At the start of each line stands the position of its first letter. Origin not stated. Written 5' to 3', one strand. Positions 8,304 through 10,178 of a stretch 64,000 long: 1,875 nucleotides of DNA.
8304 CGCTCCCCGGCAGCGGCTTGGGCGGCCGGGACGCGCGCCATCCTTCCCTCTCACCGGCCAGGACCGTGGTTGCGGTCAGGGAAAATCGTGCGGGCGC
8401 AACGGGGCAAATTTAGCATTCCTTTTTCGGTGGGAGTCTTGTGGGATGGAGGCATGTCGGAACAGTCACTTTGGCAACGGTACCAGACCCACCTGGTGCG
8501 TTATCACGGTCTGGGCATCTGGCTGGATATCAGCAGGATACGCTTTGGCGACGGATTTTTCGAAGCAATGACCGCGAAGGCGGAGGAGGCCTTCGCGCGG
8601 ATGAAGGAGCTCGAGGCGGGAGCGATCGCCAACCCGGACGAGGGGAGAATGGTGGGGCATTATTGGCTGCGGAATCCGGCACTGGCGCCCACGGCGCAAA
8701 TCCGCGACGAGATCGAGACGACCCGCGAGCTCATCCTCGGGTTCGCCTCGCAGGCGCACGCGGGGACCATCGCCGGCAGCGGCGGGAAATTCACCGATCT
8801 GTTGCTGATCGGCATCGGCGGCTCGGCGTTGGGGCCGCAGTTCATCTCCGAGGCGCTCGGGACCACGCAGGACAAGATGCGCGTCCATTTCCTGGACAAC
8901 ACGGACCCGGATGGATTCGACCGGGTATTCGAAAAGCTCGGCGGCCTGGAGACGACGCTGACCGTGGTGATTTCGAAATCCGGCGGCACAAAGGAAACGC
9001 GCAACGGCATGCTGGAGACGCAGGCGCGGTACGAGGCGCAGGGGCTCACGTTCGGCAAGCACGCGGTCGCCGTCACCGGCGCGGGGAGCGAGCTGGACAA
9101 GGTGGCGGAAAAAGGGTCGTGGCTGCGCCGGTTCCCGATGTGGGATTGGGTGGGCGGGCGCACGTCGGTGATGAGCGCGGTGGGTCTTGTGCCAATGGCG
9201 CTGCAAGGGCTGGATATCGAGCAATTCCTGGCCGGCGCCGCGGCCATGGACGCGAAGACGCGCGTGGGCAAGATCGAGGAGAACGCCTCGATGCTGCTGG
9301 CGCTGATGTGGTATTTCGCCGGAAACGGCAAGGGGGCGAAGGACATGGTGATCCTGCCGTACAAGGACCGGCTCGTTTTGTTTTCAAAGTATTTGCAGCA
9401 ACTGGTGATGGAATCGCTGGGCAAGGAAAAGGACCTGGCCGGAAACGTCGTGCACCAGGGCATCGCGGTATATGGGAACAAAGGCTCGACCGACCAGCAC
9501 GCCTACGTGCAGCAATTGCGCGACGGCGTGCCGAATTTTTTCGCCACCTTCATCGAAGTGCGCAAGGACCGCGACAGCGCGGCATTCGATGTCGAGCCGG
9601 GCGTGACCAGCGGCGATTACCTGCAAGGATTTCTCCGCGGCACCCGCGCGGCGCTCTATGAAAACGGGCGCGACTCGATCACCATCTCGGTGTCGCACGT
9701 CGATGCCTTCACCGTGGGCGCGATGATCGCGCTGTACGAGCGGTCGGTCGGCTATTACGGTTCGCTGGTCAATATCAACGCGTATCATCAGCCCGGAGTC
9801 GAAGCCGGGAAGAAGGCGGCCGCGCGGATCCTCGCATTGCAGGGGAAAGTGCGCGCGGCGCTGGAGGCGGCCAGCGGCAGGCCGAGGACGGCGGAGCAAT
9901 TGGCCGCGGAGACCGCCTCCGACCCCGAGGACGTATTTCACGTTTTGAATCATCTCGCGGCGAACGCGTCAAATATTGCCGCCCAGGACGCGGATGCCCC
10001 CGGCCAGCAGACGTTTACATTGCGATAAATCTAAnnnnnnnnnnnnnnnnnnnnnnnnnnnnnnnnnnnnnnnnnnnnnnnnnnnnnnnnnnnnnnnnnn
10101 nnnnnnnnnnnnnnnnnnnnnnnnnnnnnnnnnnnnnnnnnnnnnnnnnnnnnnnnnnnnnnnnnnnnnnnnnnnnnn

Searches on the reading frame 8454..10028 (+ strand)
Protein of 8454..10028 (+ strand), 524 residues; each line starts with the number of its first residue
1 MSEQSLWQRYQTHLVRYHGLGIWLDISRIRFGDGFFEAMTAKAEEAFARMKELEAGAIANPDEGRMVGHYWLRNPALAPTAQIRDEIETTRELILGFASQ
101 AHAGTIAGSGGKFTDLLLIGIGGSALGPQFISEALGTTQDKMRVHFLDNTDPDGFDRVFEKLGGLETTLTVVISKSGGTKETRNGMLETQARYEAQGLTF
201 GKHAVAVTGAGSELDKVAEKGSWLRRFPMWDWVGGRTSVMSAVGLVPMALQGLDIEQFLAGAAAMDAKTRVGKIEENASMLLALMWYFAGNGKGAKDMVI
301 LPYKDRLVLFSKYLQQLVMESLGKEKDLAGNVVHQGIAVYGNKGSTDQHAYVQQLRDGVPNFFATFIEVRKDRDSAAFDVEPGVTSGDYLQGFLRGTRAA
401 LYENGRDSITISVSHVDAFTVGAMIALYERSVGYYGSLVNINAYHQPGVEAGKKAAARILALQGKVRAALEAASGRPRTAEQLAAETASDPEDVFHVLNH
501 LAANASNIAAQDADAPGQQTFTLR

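Call 9: search_protein_families(library=pfam, proteins=[window:8454-10028:+], max_evalue=0.1)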
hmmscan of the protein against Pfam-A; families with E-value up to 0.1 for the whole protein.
window:8454-10028:+ (524 aa): 1 family
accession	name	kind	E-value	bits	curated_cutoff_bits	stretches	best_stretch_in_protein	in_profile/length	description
PF00342.24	PGI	-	2.3e-65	221.5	22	2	39-374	15-360/486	Phosphoglucose isomerase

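Call 20: find_related_loci(query=window:8454-10028:+, collection=genome_contigs, flank=10000)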
Query window:8454-10028:+ (524 aa) in genome_contigs; peptide patterns used: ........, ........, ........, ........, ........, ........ (x = any residue, [..] = any of these).
600 stretches matched a pattern (row limit reached: there are more); 594 encode a relative of the query (tblastn E <= 1e-3); the best 80 are kept; 80 distinct loci.
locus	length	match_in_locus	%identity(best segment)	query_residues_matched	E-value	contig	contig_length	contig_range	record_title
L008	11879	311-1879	68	1-523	0e+0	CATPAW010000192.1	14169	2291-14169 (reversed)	MAG: uncultured Chthoniobacterales bacterium isolate COA_Bin_6_3 genome assembly, contig: co_assembly_000000451514, whol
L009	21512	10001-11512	71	1-504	0e+0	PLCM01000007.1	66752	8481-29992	MAG: Spartobacteria bacterium isolate palsa_1414 73.20111000_P3D.6_contig_1183, whole genome shotgun sequence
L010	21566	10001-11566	68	1-522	0e+0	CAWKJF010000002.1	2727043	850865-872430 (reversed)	MAG: uncultured Verrucomicrobiae bacterium isolate MFD01916.bin.2.45 genome assembly, contig: contig_386, whole genome s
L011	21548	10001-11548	67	1-524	0e+0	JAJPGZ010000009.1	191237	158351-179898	MAG: Spartobacteria bacterium isolate Centralia_MAG_126 k107_16665515, whole genome shotgun sequence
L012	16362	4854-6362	70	1-504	0e+0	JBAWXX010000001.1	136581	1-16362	MAG: Verrucomicrobiota bacterium isolate ELA074 MAG074_1, whole genome shotgun sequence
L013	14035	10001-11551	69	5-521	0e+0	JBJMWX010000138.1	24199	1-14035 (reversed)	MAG: Chthoniobacterales bacterium isolate H3_16_all_fractions_metab_conc_77_60_0 k255_9006443, whole genome shotgun sequ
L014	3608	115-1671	70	1-521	0e+0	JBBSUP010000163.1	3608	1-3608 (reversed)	MAG: Chthoniobacterales bacterium isolate SVL2_sbin.49 SVL2_sbin.49_k141_1093941_length_3608_cov_25.9928, whole genome s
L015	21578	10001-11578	67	1-524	0e+0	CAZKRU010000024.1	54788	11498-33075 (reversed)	MAG TPA_asm: uncultured Verrucomicrobiota bacterium isolate SRP287051_co2_250 genome assembly, contig: NODE_1332_length_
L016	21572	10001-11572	66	1-523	0e+0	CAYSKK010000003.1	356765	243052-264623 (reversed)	MAG TPA_asm: uncultured Chthoniobacter sp. isolate binchicken_co322_90 genome assembly, contig: NODE_17_length_356765_co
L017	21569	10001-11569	66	1-522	0e+0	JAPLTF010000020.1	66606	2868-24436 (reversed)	MAG: Verrucomicrobia bacterium isolate LacPavin_0818_WC55_MAG_61_14 LacPavin_0818_WC55_scaffold_9612, whole genome shotg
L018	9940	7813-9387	66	1-522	0e+0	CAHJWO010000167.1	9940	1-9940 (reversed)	PVC group bacterium isolate Lichen_MAGs_lobaria5 genome assembly, contig: NODE_7699_length_9940_cov_8.514448, whole geno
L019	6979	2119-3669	66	5-521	0e+0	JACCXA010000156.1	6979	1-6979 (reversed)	MAG: Chthoniobacterales bacterium isolate MGR_bin166 SD2897-2912_k127_8518809, whole genome shotgun sequence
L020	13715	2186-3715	64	5-522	0e+0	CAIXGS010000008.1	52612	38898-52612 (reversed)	MAG: uncultured Spartobacteria bacterium isolate KT_bin-1681 genome assembly, contig: bin-1681:08/87, whole genome shotg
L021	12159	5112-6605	67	5-504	0e+0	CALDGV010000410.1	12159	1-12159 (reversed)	MAG TPA_asm: uncultured Prosthecobacter sp. isolate SRR5576002_bin.71_CONCOCT_v1.1_MAG genome assembly, contig: ERZ79503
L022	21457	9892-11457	65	1-521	0e+0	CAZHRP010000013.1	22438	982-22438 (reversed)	MAG TPA_asm: uncultured Chthoniobacteraceae bacterium isolate SRP141376_co3_40 genome assembly, contig: NODE_6152_length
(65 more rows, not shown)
